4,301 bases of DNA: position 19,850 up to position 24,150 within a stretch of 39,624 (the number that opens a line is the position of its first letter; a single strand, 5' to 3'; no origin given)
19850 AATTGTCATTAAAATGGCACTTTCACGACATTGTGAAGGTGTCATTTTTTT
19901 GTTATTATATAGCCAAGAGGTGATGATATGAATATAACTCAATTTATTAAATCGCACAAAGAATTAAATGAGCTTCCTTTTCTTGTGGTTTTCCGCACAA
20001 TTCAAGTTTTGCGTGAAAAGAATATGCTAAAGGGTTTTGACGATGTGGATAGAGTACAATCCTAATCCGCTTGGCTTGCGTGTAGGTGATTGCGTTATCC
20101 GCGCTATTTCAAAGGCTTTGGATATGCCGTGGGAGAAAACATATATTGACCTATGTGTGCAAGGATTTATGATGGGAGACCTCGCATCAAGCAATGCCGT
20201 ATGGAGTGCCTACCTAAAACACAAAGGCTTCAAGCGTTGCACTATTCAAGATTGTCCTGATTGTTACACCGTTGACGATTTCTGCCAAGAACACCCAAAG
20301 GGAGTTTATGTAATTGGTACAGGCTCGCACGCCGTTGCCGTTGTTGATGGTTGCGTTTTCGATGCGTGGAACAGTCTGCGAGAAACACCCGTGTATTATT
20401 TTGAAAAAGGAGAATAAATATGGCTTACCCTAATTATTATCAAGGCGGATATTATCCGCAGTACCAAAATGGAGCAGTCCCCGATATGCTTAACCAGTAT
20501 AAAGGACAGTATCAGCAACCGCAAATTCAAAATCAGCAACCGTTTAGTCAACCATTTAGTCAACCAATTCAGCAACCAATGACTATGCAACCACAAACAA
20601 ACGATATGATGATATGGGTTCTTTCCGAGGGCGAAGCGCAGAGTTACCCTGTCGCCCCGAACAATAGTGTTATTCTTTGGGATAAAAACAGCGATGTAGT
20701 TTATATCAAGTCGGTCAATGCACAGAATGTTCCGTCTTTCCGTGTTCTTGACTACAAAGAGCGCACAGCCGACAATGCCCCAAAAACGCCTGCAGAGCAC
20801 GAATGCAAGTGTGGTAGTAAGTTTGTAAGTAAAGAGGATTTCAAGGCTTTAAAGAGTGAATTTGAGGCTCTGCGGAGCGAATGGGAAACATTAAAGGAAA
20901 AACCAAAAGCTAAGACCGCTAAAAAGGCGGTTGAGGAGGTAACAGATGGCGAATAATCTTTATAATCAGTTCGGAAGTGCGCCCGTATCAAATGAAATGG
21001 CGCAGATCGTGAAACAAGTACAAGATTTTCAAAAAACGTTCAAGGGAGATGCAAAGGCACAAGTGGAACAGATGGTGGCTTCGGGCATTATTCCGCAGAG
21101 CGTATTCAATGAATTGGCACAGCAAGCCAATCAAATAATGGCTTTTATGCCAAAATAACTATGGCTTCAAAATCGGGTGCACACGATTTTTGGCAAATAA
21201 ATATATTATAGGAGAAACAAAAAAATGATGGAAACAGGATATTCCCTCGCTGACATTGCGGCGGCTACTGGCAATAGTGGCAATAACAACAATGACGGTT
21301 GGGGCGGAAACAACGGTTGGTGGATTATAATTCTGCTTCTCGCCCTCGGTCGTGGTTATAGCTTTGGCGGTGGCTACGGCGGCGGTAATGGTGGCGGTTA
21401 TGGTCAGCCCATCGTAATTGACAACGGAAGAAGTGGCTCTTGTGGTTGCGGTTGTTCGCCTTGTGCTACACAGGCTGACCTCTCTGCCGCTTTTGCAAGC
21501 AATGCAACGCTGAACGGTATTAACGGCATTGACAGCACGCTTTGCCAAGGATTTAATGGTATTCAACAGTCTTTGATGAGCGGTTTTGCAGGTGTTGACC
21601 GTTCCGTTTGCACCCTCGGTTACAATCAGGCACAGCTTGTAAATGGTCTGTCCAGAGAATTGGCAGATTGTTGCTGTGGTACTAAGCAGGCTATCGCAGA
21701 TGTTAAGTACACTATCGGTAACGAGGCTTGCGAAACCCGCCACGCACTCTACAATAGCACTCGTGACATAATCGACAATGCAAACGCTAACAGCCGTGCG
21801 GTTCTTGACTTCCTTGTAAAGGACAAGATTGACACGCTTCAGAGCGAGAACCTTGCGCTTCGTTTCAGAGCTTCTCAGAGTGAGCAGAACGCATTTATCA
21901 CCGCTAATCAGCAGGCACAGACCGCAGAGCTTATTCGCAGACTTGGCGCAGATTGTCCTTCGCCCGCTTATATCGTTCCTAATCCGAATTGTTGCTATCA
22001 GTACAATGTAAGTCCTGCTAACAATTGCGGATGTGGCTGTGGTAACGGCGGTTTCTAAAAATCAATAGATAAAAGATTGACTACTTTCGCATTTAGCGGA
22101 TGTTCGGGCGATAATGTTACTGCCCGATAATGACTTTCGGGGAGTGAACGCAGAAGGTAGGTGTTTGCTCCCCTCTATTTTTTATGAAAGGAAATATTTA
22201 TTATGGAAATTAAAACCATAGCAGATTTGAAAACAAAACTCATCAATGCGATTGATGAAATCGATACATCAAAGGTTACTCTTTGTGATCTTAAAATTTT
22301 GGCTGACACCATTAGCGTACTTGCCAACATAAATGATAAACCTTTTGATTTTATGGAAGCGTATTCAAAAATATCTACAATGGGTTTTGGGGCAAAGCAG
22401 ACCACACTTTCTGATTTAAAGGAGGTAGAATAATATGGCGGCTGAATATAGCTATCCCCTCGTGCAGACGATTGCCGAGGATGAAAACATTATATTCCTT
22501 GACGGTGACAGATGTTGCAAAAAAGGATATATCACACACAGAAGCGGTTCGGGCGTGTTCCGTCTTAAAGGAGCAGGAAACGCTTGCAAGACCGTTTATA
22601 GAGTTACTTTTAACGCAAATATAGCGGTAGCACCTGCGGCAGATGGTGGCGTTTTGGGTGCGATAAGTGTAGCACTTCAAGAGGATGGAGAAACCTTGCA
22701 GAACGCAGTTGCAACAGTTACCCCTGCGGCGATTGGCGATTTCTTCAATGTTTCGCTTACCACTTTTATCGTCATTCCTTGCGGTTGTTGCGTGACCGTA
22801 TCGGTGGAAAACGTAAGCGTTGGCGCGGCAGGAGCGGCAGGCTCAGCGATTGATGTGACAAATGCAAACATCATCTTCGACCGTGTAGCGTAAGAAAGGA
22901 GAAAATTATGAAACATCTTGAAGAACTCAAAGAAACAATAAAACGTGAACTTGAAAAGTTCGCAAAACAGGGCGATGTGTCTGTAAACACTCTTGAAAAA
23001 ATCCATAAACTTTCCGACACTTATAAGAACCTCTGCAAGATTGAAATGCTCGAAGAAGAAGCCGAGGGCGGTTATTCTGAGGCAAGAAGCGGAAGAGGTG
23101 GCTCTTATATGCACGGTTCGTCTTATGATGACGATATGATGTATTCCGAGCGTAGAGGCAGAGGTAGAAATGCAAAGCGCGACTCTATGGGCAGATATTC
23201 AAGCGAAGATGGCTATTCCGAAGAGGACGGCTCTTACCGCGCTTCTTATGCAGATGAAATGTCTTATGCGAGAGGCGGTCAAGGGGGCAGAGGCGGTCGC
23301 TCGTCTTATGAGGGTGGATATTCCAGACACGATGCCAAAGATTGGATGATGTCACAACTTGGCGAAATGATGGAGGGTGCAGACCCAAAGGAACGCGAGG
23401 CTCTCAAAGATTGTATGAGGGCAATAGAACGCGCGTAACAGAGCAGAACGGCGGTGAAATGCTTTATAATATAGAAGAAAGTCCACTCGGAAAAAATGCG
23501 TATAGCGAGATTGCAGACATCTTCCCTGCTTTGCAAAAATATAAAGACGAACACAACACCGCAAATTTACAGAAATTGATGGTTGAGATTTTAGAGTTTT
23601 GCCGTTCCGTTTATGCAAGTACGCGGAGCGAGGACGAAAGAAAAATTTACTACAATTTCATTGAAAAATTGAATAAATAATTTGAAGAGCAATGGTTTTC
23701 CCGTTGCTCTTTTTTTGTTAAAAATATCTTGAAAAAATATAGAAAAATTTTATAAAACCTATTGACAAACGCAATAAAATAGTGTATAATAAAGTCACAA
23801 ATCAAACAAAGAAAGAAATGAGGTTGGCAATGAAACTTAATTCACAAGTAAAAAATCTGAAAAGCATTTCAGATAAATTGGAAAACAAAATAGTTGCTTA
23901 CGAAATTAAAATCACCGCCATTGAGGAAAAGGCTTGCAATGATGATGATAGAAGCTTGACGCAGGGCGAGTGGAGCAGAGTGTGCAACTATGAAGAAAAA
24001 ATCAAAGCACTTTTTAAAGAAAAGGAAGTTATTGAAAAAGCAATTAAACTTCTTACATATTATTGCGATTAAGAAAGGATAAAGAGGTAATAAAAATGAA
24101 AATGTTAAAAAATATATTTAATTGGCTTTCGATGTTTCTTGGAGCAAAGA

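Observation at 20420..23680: Orphan accessory cassette of low-complexity, Cys-rich and jelly-roll proteins between the lysis and early regions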

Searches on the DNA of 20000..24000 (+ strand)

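Call 5: search_dna_similar(query=window:20000-24000:+, collection=phages, mode=distant, max_rows=20)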
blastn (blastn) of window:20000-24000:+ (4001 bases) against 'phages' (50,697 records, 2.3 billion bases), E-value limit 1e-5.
Records with a match: 2; places in all: 2; records where one place covers at least 80% of the query: 0.
Best place of each record, by identity: 60-80% 2.
By first word of the organism name: Bacteriophage 1; Dulem 1.
By host as written in the record: - 1; Varecia variegata 1.
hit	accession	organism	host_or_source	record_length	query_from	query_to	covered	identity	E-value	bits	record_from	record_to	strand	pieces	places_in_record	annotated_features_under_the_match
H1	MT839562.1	Bacteriophage sp.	human fecal samples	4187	1725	1942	5%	72.6%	2e-23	118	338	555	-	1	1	record has no annotation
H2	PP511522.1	Dulem virus 35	Varecia variegata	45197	1886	1999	3%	79.8%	1e-18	103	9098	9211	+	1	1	hypothetical protein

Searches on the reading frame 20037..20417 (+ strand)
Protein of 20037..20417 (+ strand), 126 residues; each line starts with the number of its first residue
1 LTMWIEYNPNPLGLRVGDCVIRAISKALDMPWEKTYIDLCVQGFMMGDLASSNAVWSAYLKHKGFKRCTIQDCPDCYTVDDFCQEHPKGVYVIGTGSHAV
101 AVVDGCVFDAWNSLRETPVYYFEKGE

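Call 6: search_protein_families(library=pfam, proteins=[window:20037-20417:+], max_evalue=1)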
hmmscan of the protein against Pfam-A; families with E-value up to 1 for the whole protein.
window:20037-20417:+ (126 aa): 0 families

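Call 7: search_protein_families(library=phrogs, proteins=[window:20037-20417:+], max_evalue=0.1)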
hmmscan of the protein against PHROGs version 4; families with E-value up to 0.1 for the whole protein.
window:20037-20417:+ (126 aa): 2 families
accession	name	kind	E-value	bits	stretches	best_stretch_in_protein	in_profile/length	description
phrog_3754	-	unknown function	1.3e-30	107.6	1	2-124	6-143/145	-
phrog_15863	-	unknown function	1.6e-07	32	1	5-116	4-112/312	-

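Call 12: search_protein_families(library=ncbifam, proteins=[window:20037-20417:+], max_evalue=1)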
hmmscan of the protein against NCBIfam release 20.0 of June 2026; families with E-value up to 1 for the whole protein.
window:20037-20417:+ (126 aa): 1 family
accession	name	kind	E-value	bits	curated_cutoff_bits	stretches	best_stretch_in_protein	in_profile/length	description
NF005916.1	PRK07910.1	equivalog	0.13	11.2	560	1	8-62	280-334/418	KasA/KasB family beta-ketoacyl-ACP synthase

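Call 35: search_solved_structures(query=A3, max_evalue=10, show_alignments=2)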
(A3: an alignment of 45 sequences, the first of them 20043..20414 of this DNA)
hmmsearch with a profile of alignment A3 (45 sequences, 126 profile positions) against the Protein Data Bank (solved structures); distinct sequences matched with E-value up to 10: 1.
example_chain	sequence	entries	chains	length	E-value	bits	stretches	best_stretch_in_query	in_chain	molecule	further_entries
7c10_A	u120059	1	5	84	0.32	14.3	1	69-85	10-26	Glutaredoxin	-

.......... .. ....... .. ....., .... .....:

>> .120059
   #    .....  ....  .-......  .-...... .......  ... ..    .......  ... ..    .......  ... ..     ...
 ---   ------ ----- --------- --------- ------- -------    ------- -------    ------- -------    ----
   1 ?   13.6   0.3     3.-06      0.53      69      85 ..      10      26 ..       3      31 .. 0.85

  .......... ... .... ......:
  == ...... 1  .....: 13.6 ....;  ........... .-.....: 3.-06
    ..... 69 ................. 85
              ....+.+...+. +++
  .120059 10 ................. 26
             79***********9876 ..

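Call 45: search_protein_families(library=pfam, alignment_id=A3, max_evalue=0.01)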
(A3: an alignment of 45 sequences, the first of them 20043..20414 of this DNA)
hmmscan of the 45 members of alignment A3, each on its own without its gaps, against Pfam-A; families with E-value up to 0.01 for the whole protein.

A. member 1, window:20043-20414:+ (124 aa): 0 families

B. families by the number of members that match (of 45 scanned): 0 families

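Call 54: search_protein_representatives(protein=window:20043-20414:+)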
Query: 124 residues. Proteins with E-value up to 0.001 (for the whole library): 1587; up to 1e-10: 515; up to 1e-30: 20. The best 150 are listed.
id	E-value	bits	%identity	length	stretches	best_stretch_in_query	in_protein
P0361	3.1e-44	166.4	56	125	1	1-124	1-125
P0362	2.9e-43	163.2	55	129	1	2-122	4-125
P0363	4.9e-42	159.3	56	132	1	1-124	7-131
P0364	4.3e-41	156.2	55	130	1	2-122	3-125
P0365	7.8e-41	155.4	85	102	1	1-79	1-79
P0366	7.4e-40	152.2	52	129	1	2-122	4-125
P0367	3.0e-39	150.2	52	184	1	1-122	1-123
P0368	2.8e-38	147.1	51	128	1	1-124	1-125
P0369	2.0e-37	144.3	53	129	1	4-122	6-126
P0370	2.7e-37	143.9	53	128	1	1-122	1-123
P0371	3.2e-36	140.4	51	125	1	2-121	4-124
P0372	2.2e-35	137.7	48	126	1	2-124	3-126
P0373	4.0e-35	136.9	57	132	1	1-96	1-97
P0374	1.9e-34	134.7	45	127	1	1-122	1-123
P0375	2.3e-34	134.4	48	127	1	1-123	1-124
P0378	4.5e-32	127.0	47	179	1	3-122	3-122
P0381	1.2e-30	122.4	47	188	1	1-104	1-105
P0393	1.0e-28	116.2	48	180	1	2-122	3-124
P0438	1.1e-23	99.8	47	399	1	2-98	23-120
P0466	6.4e-22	94.1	44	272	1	1-120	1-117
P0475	2.1e-21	92.5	37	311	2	9-122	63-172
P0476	2.4e-21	92.2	33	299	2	2-114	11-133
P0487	8.2e-21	90.5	49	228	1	1-84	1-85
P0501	4.4e-20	88.2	34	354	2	11-123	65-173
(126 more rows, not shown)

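Call 55: search_protein_families(library=pfam, proteins=[P0438, P0466, P0475, P0476, P0501, P0487, P0367, P0378, P0381, P0393], max_evalue=0.01)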
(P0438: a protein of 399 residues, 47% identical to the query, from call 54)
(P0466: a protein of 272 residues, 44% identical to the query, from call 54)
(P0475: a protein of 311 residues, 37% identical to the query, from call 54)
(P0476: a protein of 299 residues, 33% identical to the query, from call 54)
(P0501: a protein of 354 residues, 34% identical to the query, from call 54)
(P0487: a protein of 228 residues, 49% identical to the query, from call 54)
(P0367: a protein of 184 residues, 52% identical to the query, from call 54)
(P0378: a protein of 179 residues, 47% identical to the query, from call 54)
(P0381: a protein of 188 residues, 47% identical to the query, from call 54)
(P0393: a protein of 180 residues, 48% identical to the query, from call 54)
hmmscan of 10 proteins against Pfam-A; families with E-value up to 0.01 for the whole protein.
P0438 (399 aa): 3 families
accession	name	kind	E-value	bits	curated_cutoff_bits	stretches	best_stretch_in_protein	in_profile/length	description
PF00204.31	DNA_gyraseB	-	4.4e-21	75.6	27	1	266-398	28-157/173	DNA gyrase B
PF02518.31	HATPase_c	-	0.0017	19.2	26.4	1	98-201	41-108/111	Histidine kinase-, DNA gyrase B-, and HSP90-like ATPase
PF02991.22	ATG8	-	0.0077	16.8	27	0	230-264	65-98/104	Autophagy protein Atg8 ubiquitin like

P0466 (272 aa): 0 families

P0475 (311 aa): 0 families

P0476 (299 aa): 0 families

P0501 (354 aa): 0 families

P0487 (228 aa): 0 families

P0367 (184 aa): 0 families

P0378 (179 aa): 0 families

P0381 (188 aa): 2 families
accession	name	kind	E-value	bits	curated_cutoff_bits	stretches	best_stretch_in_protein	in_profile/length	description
PF03446.21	NAD_binding_2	-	0.0009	19.7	21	1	33-126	3-97/161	NAD binding domain of 6-phosphogluconate dehydrogenase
PF14471.11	DUF4428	-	0.0059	16.9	27.8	0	103-126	6-29/51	Domain of unknown function (DUF4428)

P0393 (180 aa): 0 families

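Call 70: search_protein_families(library=padloc, proteins=[window:20043-20417:+], max_evalue=1)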
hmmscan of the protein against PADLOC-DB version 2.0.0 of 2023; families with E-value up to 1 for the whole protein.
window:20043-20417:+ (124 aa): 0 families

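Call 112: search_dna_similar(query=window:20043-20414:+, collection=phages, mode=protein, max_rows=45, max_evalue=0.001, rows=spread)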
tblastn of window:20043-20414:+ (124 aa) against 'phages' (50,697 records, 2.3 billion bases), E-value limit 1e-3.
Records with a match: 51; places in all: 51; records where one place covers at least 80% of the query: 42.
Best place of each record, by identity: <60% 51.
By first word of the organism name: Bacillus 23; Prevotella 15; Bacteriophage 7; Dulem 2; Geobacillus 2; Butyrivibrio 1; bajarodcaudo 1.
By host as written in the record: Prevotella sp. 15; Bacillus anthracis Sterne 10; - 8; Bacillus anthracis 5; Bacillus cereus 4; Bacillus cereus VKM B-370 2; Geobacillus kaustophilus ATCC 8005 2; Propithecus coquereli 1; and 4 more.
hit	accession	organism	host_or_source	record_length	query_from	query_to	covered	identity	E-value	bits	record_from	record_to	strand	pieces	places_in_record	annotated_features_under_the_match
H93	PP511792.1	Dulem virus 33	Propithecus coquereli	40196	1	124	100%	50.4%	4e-37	138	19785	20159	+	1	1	hypothetical protein (x2)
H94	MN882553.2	Butyrivibrio virus Ceridwen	Butyrivibrio fibrisolvens DSM 3071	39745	1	124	100%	48.0%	2e-37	139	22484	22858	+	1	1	hypothetical protein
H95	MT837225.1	Bacteriophage sp.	human fecal samples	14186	1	123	99%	47.2%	9e-35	131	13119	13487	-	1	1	record has no annotation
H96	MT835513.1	Bacteriophage sp.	human fecal samples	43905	1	122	98%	46.3%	2e-34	130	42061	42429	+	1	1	record has no annotation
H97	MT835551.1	Bacteriophage sp.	human fecal samples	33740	5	124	97%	46.3%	5e-32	123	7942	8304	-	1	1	record has no annotation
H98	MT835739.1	Bacteriophage sp.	human fecal samples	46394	2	123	98%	45.2%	4e-29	115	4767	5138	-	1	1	record has no annotation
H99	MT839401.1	Bacteriophage sp.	human fecal samples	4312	2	122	98%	45.5%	6e-29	114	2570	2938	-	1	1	record has no annotation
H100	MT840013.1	Bacteriophage sp.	human fecal samples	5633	2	122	98%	44.7%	2e-28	113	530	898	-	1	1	record has no annotation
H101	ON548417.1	Bacillus phage vB_BanS-Thrax1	Bacillus anthracis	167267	5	124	97%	36.9%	3e-20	90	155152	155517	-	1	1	hypothetical protein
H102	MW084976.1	Bacillus phage Kirov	Bacillus cereus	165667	5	124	97%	35.2%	2e-18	85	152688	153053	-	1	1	putative peptidase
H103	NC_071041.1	Bacillus phage Kirov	Bacillus cereus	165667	5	124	97%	35.2%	2e-18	85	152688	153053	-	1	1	putative peptidase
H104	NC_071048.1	Bacillus phage vB_BanS_Chewbecca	Bacillus anthracis Sterne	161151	5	110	85%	38.9%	4e-20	90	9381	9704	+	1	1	hypothetical protein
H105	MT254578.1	Bacillus phage Izhevsk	Bacillus cereus VKM B-370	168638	5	111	86%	35.8%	1e-16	80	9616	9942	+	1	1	putative peptidase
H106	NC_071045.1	Bacillus phage Izhevsk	Bacillus cereus VKM B-370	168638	5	111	86%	35.8%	1e-16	80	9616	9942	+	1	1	putative peptidase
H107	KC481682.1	Bacillus phage vB_BanS-Tsamsa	Bacillus anthracis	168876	5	111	86%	35.8%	2e-16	79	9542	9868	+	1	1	hypothetical protein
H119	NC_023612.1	Geobacillus phage GBK2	Geobacillus kaustophilus ATCC 8005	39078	5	124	97%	29.5%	1e-14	74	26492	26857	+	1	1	hypothetical protein (x2)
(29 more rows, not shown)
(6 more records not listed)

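Call 113: get_annotated_region(hit=H105, flank=4000)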
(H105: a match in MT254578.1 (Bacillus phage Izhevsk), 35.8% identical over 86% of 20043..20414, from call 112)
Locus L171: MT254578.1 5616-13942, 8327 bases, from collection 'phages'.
description: Bacillus phage Izhevsk, complete genome.
organism: Bacillus phage Izhevsk (NCBI taxid 2724322)
taxonomy: Viruses; Duplodnaviria; Heunggongvirae; Uroviricota; Caudoviricetes; Joanripponvirinae; Tsamsavirus; Tsamsavirus izhevsk
host: Bacillus cereus VKM B-370; source: soil sample; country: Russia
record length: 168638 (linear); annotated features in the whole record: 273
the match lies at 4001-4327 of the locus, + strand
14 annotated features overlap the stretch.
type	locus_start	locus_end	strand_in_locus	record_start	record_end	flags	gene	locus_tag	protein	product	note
CDS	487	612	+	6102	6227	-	-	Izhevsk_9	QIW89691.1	hypothetical protein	-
CDS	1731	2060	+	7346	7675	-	-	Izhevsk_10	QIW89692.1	hypothetical protein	-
CDS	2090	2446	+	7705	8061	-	-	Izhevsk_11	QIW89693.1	hypothetical protein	-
CDS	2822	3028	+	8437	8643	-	-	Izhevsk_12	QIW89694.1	hypothetical protein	-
CDS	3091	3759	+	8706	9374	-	-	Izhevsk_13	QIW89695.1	serine/threonine protein kinase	-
CDS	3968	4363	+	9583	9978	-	-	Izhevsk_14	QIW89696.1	putative peptidase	-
CDS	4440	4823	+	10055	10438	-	-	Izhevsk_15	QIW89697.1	putative signal peptide-containing lipoprotein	-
CDS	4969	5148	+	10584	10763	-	-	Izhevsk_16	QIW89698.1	hypothetical protein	-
CDS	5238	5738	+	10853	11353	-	-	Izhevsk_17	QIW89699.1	type I DNA restriction enzymes inhibitor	putative T7 Ocr-like protein, type I DNA restriction enzymes inhibitor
CDS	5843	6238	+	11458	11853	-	-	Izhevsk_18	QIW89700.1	hypothetical protein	-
CDS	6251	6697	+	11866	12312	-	-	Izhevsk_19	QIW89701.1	hypothetical protein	-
CDS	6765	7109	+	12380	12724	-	-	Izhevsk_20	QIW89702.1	hypothetical protein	-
CDS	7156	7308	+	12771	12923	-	-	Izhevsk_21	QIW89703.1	putative signal peptide-containing lipoprotein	-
CDS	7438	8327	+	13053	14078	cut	-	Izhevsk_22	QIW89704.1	putative metallo-aminopeptidase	-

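Call 114: get_annotated_region(hit=H119, flank=4000)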
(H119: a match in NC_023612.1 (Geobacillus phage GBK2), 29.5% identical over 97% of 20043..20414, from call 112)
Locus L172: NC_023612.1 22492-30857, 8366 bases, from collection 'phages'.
description: Geobacillus phage GBK2, complete genome.
organism: Geobacillus phage GBK2 (NCBI taxid 1458842)
taxonomy: Viruses; Duplodnaviria; Heunggongvirae; Uroviricota; Caudoviricetes
host: Geobacillus kaustophilus ATCC 8005; source: -; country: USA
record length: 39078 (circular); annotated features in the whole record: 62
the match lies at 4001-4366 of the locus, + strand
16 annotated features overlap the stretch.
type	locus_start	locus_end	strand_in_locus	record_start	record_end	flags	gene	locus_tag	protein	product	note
CDS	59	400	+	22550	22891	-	-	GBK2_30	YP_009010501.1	hypothetical protein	-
CDS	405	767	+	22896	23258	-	-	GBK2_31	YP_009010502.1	hypothetical protein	-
CDS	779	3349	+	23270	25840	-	-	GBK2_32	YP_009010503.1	hypothetical protein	-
CDS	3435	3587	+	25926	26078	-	-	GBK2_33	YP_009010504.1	hypothetical protein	-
CDS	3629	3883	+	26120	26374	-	-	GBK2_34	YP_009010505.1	hypothetical protein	-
CDS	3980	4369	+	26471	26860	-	-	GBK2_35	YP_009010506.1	hypothetical protein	-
CDS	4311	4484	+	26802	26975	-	-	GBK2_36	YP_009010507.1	hypothetical protein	-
CDS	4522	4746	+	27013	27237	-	-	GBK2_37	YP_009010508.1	hypothetical protein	-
CDS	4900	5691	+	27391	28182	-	-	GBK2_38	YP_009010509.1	RecE-like recombination exonuclease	-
CDS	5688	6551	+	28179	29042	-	-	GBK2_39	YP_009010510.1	RecT-like ssDNA annealing protein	-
CDS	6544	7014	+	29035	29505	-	-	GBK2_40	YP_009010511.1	single strand DNA binding protein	-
CDS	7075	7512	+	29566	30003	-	-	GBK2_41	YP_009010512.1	hypothetical protein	-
CDS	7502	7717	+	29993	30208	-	-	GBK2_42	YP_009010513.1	hypothetical protein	-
CDS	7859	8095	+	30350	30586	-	-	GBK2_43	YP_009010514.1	hypothetical protein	-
CDS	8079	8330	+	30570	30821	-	-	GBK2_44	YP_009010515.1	hypothetical protein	-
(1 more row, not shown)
